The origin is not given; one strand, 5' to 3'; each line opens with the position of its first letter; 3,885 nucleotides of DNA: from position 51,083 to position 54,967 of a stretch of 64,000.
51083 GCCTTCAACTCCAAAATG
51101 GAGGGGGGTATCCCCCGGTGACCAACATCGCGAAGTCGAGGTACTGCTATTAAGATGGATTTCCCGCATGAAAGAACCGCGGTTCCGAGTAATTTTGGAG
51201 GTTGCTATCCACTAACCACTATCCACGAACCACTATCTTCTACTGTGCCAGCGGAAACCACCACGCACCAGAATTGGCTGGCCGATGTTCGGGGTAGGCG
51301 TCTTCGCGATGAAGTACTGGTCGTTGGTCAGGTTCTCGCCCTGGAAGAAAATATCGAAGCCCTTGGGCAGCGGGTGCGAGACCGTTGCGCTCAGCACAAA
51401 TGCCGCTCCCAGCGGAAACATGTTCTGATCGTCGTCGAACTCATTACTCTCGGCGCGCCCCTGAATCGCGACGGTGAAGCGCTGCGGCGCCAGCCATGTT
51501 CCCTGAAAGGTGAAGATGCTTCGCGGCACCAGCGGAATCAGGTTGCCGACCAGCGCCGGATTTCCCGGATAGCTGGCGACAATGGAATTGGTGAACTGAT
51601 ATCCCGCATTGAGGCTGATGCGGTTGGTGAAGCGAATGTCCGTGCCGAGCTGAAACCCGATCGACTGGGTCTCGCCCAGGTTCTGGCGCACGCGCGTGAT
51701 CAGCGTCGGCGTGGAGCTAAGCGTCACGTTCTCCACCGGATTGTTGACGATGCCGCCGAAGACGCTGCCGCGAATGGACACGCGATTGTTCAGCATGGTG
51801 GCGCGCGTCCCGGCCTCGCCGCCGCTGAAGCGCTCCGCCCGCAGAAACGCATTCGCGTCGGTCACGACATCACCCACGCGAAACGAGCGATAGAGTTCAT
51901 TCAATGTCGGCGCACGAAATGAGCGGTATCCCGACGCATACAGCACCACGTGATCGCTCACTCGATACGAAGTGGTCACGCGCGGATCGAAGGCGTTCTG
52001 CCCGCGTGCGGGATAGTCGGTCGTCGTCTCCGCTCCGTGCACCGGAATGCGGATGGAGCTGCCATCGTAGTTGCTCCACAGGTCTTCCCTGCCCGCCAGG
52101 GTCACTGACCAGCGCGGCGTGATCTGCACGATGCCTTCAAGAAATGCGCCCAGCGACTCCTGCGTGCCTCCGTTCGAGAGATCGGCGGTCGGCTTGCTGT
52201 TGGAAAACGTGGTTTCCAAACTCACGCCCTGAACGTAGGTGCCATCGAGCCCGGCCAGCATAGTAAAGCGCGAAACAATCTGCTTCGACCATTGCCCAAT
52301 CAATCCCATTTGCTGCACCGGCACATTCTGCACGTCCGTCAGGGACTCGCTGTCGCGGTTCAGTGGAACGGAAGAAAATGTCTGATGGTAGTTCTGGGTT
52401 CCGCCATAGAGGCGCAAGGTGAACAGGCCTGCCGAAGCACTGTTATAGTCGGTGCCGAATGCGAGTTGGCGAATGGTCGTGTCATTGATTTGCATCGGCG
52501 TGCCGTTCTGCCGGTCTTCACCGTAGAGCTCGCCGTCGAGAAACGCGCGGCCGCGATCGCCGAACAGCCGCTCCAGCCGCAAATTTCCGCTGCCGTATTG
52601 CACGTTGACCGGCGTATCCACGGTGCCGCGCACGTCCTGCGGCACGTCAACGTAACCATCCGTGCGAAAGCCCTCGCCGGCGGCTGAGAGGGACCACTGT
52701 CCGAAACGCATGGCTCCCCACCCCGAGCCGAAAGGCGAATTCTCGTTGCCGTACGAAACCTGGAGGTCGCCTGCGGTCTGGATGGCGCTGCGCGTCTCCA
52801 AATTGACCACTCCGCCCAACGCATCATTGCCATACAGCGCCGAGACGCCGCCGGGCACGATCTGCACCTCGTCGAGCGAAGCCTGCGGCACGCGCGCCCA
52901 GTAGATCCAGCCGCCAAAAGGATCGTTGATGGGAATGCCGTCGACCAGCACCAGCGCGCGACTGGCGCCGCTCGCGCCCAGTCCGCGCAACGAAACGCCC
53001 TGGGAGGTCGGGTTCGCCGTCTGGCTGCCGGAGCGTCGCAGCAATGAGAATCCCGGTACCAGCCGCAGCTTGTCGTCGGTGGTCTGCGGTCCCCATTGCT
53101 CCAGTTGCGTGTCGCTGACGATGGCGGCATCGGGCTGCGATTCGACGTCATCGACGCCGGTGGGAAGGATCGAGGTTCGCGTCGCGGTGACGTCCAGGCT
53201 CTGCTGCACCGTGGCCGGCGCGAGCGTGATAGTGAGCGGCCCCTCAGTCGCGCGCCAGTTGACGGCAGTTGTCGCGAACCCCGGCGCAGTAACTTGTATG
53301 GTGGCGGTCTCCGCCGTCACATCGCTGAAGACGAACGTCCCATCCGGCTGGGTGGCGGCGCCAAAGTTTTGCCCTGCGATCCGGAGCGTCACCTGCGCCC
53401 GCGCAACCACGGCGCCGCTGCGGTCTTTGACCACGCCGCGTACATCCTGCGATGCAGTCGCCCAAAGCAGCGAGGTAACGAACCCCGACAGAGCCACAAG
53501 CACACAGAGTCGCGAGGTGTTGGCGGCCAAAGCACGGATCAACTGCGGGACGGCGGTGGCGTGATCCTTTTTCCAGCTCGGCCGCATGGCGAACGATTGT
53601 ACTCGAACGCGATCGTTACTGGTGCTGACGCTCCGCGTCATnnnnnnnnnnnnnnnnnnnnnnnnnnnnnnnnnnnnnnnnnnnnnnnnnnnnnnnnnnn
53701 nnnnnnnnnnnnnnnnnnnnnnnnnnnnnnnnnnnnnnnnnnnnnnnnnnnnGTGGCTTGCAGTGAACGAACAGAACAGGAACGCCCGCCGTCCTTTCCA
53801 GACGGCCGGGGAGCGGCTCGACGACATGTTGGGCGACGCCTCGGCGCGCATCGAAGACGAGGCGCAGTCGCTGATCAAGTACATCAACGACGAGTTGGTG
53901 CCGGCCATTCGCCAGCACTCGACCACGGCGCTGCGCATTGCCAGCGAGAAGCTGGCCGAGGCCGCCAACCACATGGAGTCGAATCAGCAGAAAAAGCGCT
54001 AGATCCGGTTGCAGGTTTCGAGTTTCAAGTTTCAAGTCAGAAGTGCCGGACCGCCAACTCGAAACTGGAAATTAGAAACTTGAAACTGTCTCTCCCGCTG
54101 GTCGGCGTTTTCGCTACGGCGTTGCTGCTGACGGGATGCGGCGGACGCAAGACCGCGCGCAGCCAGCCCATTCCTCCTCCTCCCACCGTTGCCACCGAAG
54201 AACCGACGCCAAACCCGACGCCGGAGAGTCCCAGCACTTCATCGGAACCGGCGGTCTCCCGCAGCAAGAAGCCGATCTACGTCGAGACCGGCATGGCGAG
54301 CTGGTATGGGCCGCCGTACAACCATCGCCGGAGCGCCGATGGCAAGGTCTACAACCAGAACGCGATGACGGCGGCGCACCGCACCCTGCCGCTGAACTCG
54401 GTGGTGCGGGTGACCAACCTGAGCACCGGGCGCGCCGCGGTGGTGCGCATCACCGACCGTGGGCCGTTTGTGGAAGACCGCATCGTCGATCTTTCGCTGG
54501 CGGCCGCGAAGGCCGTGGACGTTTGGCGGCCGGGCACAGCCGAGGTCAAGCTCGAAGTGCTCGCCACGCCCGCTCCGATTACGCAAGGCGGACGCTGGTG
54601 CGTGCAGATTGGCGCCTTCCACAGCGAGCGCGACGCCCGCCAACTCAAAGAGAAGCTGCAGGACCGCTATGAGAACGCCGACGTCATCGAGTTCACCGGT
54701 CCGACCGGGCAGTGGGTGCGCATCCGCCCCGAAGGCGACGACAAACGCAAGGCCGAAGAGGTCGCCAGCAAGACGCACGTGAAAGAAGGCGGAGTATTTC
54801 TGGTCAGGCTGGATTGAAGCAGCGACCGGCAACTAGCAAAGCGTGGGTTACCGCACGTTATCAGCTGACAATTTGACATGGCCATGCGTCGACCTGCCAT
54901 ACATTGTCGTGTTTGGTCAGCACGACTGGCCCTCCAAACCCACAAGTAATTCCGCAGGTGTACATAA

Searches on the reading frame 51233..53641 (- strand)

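Call 32: search_protein_families(library=pfam, proteins=[window:51233-53641:-])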
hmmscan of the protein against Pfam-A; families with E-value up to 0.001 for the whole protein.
window:51233-53641:- (802 aa): 4 families
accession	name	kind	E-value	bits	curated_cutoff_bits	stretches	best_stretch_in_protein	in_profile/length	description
PF00593.30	TonB_dep_Rec_b-barrel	-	1.1e-32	114.9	27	1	348-771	18-436/436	TonB dependent receptor-like, beta-barrel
PF07715.20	Plug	-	5.3e-18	65.9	23.9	1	172-278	9-107/107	TonB-dependent Receptor Plug Domain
PF13620.12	CarboxypepD_reg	-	3e-11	44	32.3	1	67-134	2-72/82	Carboxypeptidase regulatory-like domain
PF13715.12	CarbopepD_reg_2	-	9.6e-07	29.2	32.2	1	67-141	1-77/88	CarboxypepD_reg-like domain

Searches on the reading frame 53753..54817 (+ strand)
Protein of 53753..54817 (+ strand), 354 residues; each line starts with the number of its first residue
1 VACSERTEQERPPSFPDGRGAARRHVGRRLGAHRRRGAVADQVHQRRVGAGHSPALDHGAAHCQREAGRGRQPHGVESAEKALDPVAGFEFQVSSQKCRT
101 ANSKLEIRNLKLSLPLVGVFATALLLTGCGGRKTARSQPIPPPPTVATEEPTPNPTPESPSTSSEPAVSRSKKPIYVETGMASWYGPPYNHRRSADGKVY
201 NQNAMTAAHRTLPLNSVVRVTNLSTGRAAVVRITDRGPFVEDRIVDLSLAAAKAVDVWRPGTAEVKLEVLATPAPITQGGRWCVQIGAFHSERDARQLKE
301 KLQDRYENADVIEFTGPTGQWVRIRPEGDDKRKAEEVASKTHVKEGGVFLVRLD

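Call 32: search_protein_families(library=pfam, proteins=[window:53753-54817:+])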
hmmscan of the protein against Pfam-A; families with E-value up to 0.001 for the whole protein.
window:53753-54817:+ (354 aa): 2 families
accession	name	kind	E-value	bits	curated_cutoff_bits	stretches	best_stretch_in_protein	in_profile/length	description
PF03330.24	DPBB_1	-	2.1e-22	79.6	28.8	1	178-266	2-82/83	Lytic transglycolase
PF05036.18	SPOR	-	2.7e-09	37.7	21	1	279-339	2-62/76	SPOR domain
